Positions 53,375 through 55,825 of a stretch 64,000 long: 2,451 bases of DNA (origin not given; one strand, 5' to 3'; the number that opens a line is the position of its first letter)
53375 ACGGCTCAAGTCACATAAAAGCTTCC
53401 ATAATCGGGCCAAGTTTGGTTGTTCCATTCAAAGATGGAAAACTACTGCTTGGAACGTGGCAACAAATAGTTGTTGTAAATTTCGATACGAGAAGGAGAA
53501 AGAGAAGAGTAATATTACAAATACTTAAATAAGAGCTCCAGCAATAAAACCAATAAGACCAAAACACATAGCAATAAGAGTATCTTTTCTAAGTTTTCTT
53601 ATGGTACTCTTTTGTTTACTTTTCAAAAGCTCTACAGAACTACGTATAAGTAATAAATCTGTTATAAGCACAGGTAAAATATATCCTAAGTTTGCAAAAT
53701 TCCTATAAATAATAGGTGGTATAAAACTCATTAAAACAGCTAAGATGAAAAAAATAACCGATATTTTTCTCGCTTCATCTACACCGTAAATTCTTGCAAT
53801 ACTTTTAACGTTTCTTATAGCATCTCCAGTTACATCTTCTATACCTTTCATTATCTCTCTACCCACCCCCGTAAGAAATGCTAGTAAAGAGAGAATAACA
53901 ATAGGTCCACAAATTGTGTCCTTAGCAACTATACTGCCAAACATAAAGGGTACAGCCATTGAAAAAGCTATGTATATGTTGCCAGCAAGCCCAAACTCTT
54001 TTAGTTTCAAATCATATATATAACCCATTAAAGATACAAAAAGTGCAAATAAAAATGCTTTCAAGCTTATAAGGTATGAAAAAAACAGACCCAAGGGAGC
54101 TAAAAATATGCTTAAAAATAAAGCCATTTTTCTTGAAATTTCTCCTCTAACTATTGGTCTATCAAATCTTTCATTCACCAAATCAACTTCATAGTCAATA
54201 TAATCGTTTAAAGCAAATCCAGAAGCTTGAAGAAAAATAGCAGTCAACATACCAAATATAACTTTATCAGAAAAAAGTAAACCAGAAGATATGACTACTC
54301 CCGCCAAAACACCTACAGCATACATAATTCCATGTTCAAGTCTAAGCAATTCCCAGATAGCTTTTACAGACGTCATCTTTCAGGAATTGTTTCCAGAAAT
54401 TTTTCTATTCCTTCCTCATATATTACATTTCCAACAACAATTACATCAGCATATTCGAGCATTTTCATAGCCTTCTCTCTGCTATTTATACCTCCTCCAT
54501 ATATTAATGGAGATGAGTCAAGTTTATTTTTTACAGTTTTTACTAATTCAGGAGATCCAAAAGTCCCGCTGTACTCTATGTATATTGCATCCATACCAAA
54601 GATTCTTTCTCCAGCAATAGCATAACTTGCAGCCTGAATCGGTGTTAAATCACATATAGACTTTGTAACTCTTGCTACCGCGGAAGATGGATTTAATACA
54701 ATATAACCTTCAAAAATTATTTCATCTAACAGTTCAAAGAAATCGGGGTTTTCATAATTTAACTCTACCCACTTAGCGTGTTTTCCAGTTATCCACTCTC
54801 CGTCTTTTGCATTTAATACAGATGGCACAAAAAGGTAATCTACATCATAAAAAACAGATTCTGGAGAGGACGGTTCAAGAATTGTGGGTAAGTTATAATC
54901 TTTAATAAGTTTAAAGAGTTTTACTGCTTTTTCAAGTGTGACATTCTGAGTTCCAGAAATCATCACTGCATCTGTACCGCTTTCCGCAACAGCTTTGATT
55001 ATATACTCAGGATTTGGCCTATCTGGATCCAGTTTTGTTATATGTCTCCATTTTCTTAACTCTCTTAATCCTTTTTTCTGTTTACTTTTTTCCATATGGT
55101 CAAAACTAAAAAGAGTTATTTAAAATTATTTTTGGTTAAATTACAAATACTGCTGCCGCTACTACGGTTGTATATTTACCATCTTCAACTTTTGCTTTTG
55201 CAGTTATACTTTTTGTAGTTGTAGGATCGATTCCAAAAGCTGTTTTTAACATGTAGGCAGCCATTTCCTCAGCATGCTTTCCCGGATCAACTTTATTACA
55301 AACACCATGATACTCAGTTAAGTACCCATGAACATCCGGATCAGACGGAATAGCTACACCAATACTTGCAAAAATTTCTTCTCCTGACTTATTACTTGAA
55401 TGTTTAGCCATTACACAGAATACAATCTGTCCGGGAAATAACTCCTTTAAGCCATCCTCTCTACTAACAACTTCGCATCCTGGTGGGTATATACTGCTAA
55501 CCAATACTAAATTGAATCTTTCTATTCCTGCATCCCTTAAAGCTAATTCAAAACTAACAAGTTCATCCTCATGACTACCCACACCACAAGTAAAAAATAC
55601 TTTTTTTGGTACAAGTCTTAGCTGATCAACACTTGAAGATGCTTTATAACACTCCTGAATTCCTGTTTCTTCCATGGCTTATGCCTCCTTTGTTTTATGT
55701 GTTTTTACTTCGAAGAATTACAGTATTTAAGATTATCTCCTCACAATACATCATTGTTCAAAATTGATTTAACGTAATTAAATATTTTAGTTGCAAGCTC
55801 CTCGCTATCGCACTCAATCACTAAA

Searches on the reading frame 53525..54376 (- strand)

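Call 3: search_protein_families(library=pfam, proteins=[window:53525-54376:-])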
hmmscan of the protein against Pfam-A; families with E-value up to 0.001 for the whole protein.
window:53525-54376:- (283 aa): 1 family
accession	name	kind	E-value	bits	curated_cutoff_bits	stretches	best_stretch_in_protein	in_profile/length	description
PF01040.23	UbiA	-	1.2e-40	139.8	34.2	1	22-261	4-243/250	UbiA prenyltransferase family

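Call 4: search_protein_families(library=ncbifam, proteins=[window:53525-54376:-])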
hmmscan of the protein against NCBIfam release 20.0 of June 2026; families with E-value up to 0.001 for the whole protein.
window:53525-54376:- (283 aa): 26 families (the best 25 are shown)
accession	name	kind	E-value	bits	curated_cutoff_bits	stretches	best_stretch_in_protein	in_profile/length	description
NF009523.0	PRK12884.1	equivalog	2.7e-94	315.4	269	1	2-282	2-278/279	prenyltransferase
NF009522.0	PRK12883.1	equivalog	1.2e-45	156.2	353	1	4-283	3-276/279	geranylgeranylglycerol-phosphate geranylgeranyltransferase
NF009521.0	PRK12882.1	equivalog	2.6e-42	145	296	1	2-282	3-278/280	geranylgeranylglycerol-phosphate geranylgeranyltransferase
NF005742.0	PRK07566.1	equivalog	1.1e-24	87.1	313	1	22-243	46-275/315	chlorophyll synthase ChlG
TIGR01475.1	ubiA_other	subfamily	4e-24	85.6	180.8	1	4-261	2-261/282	UbiA-like polyprenyltransferase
NF009513.0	PRK12872.1-3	equivalog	6.8e-21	75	288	1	41-278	57-291/293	prenyltransferase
TIGR01476.1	chlor_syn_BchG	subfamily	7e-20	71.6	212.3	1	22-243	18-247/283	(bacterio)chlorophyll synthase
NF009512.0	PRK12872.1-1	equivalog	1.1e-19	71.1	278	1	43-276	45-294/303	geranylgeranylglycerol-phosphate geranylgeranyltransferase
NF041585.1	MqnP_Cj_Hp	exception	2.9e-17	63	375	1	5-235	2-240/281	menaquinone biosynthesis prenyltransferase MqnP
NF035940.1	prenyl_rel_EboC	equivalog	5.9e-17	62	250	1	20-167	15-167/292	UbiA-like protein EboC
NF009515.0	PRK12874.1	equivalog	6e-17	61.9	392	1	3-241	7-249/291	4-hydroxybenzoate polyprenyltransferase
NF009532.0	PRK12895.1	equivalog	7.6e-15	55.1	414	1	4-277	3-276/286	prenyltransferase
TIGR02056.1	ChlG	equivalog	1.2e-13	51.3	436.45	1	42-210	59-236/306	chlorophyll synthase ChlG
TIGR01474.1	ubiA_proteo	equivalog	1.9e-12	47.3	275.45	1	43-272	47-273/282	4-hydroxybenzoate octaprenyltransferase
NF045897.1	SCO3242_trans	equivalog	1.9e-11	44.1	260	1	8-150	3-143/287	SCO3242 family prenyltransferase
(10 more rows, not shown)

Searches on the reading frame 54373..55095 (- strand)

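Call 3: search_protein_families(library=pfam, proteins=[window:54373-55095:-])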
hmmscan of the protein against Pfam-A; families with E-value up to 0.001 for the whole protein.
window:54373-55095:- (240 aa): 2 families
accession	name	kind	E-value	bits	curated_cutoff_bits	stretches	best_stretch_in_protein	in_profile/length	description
PF01884.23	PcrB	-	9e-77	258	23.9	1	12-237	2-222/226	PcrB family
PF02310.24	B12-binding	-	8.2e-05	22.9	32.1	0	22-69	34-80/121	B12 binding domain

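Call 4: search_protein_families(library=ncbifam, proteins=[window:54373-55095:-])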
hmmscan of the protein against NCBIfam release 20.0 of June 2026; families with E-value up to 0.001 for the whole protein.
window:54373-55095:- (240 aa): 10 families
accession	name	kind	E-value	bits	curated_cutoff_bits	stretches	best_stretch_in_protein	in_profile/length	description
TIGR04146.1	GGGPS_Afulg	equivalog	5.2e-96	320.8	320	1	14-237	2-221/221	phosphoglycerol geranylgeranyltransferase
NF003199.0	PRK04169.1-3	subfamily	3e-86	288.8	169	1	13-237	5-227/233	geranylgeranylglyceryl/heptaprenylglyceryl phosphate synthase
TIGR01768.1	GGGP-family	subfamily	1.2e-74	250.6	113.25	1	17-237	1-223/224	geranylgeranylglyceryl phosphate synthase family protein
NF003197.1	PRK04169.1-1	equivalog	8.8e-62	208.9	260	1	11-237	2-223/228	heptaprenylglyceryl phosphate synthase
TIGR04147.1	GGGPS_Halobact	equivalog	3.1e-57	194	300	1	15-237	4-223/229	phosphoglycerol geranylgeranyltransferase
NF003198.0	PRK04169.1-2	subfamily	5.1e-32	110.9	247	1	15-233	17-238/249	geranylgeranylglyceryl/heptaprenylglyceryl phosphate synthase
TIGR01769.1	GGGP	equivalog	1.6e-28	100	161.55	1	18-222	1-205/205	phosphoglycerol geranylgeranyltransferase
NF003202.0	PRK04169.1-6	equivalog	1.2e-26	93.8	353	1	18-236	28-247/254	phosphoglycerol geranylgeranyltransferase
NF003201.0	PRK04169.1-5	equivalog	4.7e-14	52.1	388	1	19-228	24-231/253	phosphoglycerol geranylgeranyltransferase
TIGR00259.1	thylakoid_BtpA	subfamily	0.00017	21.2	153.4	0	176-232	182-238/257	BtpA/SgcQ family protein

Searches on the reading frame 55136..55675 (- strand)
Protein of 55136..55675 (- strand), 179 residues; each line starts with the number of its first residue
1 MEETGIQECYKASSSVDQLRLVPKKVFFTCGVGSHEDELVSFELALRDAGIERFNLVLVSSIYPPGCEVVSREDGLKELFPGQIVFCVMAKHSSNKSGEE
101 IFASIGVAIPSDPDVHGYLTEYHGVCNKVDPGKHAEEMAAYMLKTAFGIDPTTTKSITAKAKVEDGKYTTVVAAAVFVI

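Call 3: search_protein_families(library=pfam, proteins=[window:55136-55675:-])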
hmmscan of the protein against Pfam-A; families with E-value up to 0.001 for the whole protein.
window:55136-55675:- (179 aa): 1 family
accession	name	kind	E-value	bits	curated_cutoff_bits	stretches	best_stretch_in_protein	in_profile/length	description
PF01862.21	PvlArgDC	-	3.7e-58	196.4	22.7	1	22-178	1-161/161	Pyruvoyl-dependent arginine decarboxylase (PvlArgDC)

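Call 4: search_protein_families(library=ncbifam, proteins=[window:55136-55675:-])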
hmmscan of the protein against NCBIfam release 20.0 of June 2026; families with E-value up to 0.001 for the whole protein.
window:55136-55675:- (179 aa): 2 families
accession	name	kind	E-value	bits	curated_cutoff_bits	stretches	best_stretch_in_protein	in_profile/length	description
NF009064.0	PRK12398.1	equivalog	4.9e-78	260.8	207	1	20-179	4-165/165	pyruvoyl-dependent arginine decarboxylase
TIGR00286.1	TIGR00286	equivalog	2.5e-63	212.4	106.95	1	21-179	1-152/152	pyruvoyl-dependent arginine decarboxylase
